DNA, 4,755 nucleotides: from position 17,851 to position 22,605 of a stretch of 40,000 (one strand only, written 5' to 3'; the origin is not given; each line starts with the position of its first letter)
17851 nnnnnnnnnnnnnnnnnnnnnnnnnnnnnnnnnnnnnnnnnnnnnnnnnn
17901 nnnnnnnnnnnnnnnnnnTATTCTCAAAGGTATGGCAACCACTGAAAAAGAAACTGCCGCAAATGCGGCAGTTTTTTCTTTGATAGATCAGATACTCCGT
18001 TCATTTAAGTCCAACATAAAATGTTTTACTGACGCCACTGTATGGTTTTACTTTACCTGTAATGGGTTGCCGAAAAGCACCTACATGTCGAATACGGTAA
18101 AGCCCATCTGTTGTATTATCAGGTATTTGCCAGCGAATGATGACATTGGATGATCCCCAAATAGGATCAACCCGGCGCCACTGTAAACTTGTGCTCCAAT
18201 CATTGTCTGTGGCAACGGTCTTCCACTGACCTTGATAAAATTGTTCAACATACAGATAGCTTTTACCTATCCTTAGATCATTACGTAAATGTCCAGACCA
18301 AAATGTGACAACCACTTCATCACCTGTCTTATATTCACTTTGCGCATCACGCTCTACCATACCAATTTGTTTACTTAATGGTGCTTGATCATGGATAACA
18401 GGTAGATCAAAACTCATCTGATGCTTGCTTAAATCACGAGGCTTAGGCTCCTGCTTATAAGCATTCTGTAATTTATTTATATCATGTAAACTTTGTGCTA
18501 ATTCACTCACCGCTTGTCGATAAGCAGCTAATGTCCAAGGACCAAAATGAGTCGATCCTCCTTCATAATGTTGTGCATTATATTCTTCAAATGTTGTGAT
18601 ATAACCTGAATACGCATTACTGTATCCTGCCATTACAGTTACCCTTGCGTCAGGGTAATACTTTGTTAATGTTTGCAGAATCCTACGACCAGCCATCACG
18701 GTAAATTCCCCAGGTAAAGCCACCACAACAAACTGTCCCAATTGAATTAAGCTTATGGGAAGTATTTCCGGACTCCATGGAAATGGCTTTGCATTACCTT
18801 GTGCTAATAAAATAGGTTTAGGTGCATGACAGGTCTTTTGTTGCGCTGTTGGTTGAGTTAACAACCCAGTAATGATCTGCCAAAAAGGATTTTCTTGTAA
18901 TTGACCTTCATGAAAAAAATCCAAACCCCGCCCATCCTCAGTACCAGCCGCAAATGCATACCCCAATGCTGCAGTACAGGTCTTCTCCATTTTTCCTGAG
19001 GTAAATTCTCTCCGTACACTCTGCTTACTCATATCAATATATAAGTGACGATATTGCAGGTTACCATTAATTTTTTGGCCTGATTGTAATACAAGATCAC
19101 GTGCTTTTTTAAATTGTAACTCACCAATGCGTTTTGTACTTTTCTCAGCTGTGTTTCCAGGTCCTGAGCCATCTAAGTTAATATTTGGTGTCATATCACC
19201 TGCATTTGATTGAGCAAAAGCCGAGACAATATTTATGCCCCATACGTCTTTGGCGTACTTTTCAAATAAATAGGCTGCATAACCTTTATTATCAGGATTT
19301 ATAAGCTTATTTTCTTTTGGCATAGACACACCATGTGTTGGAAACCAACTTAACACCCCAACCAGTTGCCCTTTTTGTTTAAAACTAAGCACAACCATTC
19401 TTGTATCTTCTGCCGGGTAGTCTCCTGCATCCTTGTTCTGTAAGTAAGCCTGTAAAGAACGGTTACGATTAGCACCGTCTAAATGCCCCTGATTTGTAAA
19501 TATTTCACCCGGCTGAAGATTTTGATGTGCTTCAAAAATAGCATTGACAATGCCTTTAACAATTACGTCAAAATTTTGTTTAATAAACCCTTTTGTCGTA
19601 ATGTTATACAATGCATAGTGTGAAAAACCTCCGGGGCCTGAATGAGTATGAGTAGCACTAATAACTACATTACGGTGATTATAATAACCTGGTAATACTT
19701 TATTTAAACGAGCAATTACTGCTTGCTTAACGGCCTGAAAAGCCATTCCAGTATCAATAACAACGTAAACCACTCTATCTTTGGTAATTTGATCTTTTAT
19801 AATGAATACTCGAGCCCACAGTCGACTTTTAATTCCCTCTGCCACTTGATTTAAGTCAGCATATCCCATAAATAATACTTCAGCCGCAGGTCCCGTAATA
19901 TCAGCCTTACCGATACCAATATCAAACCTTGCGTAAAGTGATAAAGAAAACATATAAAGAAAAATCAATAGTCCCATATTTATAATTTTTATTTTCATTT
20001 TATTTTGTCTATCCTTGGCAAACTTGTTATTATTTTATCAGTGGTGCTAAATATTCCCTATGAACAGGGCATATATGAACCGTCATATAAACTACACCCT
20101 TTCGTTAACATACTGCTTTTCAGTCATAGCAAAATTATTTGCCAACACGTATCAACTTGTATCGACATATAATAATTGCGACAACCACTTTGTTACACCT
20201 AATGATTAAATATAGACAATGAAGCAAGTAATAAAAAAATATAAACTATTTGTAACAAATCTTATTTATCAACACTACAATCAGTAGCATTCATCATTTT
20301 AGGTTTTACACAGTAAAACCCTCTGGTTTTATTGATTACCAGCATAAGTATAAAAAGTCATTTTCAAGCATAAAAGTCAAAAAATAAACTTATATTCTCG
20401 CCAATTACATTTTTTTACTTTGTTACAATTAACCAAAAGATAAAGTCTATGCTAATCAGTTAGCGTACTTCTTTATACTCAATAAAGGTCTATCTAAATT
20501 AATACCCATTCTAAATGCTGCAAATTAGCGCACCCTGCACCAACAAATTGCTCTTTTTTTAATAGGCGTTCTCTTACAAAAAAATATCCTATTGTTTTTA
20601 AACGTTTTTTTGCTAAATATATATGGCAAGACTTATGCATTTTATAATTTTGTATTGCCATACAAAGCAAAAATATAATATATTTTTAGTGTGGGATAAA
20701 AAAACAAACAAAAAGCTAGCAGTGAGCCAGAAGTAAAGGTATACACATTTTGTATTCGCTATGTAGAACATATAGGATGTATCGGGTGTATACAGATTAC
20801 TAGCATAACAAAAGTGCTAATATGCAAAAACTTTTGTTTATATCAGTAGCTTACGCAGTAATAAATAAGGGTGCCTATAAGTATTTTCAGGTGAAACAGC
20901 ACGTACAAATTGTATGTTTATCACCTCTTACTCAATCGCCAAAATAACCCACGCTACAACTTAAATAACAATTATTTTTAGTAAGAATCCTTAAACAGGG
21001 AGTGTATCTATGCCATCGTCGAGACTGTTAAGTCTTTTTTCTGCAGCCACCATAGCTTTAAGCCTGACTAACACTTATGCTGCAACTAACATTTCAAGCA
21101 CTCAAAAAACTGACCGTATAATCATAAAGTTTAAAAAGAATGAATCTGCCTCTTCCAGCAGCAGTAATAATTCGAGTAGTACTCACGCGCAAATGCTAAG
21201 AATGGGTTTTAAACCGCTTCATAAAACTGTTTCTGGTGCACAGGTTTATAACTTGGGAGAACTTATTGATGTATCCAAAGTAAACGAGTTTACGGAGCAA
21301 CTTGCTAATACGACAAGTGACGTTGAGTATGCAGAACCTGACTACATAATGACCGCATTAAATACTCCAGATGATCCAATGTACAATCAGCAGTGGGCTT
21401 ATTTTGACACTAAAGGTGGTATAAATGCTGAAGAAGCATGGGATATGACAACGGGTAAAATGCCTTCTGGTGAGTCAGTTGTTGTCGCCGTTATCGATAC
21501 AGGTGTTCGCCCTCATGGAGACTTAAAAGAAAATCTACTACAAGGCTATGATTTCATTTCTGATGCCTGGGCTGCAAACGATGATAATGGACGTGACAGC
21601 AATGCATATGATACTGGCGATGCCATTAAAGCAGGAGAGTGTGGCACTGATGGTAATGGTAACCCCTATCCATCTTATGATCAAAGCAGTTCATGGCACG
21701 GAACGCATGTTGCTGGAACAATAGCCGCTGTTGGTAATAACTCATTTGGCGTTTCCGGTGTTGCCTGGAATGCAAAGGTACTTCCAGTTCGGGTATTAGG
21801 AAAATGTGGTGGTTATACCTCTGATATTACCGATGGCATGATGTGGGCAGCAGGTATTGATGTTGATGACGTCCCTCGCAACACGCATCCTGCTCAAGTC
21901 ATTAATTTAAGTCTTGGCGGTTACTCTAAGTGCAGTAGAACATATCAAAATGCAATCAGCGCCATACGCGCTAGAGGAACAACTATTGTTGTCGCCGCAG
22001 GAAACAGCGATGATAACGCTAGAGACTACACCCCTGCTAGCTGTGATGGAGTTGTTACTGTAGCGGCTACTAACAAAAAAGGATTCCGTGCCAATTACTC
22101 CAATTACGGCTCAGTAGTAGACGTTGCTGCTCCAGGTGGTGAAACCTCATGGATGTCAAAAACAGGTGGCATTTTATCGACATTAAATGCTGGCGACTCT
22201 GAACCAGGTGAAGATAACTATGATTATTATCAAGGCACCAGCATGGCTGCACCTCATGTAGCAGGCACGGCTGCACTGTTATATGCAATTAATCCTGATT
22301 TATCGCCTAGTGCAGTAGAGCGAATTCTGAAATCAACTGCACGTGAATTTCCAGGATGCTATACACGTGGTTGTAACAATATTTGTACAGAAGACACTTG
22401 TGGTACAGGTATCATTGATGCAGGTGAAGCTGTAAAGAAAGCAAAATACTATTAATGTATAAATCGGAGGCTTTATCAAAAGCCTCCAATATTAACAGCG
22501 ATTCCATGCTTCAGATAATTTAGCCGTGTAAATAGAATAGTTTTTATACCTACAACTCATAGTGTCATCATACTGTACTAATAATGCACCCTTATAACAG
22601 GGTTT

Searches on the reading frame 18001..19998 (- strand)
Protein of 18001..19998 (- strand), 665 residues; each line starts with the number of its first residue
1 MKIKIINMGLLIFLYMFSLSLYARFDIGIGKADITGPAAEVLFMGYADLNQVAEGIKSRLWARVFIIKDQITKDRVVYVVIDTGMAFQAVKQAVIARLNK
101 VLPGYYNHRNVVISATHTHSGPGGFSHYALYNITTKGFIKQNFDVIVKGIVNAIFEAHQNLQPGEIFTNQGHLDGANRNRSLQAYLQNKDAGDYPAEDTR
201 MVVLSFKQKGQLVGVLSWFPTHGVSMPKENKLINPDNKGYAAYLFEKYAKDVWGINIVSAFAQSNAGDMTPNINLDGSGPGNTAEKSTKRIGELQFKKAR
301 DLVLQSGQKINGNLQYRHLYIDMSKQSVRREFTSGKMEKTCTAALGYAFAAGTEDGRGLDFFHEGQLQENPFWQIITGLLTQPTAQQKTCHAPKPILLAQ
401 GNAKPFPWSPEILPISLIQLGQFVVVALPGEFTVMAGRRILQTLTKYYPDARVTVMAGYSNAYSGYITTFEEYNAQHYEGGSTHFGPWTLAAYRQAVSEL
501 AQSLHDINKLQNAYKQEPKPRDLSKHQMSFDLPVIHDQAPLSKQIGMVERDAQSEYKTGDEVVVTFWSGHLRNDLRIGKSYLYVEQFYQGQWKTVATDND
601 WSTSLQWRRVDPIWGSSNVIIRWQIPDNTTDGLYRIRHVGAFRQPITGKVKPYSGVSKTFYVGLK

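Call 69: search_protein_families(library=pfam, proteins=[window:18001-19998:-], max_evalue=0.0001)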
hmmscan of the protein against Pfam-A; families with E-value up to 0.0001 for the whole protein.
window:18001-19998:- (665 aa): 2 families
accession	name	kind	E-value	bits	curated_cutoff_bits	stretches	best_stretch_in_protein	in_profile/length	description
PF04734.18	Ceramidase_alk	-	1.3e-173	578.8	32.1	1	25-495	1-509/509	Neutral/alkaline non-lysosomal ceramidase, N-terminal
PF17048.11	Ceramidse_alk_C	-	9.3e-47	159.4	30.5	1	500-662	4-169/169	Neutral/alkaline non-lysosomal ceramidase, C-terminal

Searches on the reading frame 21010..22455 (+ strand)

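Call 69: search_protein_families(library=pfam, proteins=[window:21010-22455:+], max_evalue=0.0001)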
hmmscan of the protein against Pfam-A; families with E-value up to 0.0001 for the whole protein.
window:21010-22455:+ (481 aa): 1 family
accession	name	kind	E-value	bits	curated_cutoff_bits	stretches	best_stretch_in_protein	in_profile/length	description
PF00082.27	Peptidase_S8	-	4.7e-61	207.1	21.8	1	154-445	1-276/288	Subtilase family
